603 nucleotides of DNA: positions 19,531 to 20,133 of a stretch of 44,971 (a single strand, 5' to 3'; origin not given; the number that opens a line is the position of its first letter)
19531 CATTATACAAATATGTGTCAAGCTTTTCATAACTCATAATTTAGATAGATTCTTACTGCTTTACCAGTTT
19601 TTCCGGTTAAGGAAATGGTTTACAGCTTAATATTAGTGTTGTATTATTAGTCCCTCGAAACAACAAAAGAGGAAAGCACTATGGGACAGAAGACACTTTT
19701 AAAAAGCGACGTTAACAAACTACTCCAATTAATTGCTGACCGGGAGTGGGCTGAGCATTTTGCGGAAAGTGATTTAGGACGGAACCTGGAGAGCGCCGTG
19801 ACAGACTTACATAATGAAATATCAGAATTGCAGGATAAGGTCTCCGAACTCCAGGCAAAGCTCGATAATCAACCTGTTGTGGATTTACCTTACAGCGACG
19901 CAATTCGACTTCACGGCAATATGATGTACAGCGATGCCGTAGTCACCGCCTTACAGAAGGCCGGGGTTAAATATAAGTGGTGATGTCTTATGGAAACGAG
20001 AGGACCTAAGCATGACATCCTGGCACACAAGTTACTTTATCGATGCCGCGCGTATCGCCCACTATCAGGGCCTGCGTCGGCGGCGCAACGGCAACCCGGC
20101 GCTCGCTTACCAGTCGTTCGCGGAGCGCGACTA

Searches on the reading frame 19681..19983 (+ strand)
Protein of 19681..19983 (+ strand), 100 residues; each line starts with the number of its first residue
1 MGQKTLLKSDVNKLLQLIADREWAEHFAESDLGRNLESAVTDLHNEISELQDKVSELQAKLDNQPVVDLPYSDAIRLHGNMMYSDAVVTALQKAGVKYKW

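Call 55: search_protein_families(library=pfam, proteins=[window:19681-19983:+], max_evalue=0.01)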
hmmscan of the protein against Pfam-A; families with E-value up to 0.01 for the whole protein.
window:19681-19983:+ (100 aa): 2 families
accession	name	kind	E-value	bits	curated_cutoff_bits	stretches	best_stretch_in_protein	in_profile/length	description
PF14916.11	CCDC92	-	0.00056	20.1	28.3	1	41-61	23-43/57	Coiled-coil domain of unknown function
PF02895.20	H-kinase_dim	-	0.0093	16.8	23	0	12-56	26-67/68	Signal transducing histidine kinase, homodimeric domain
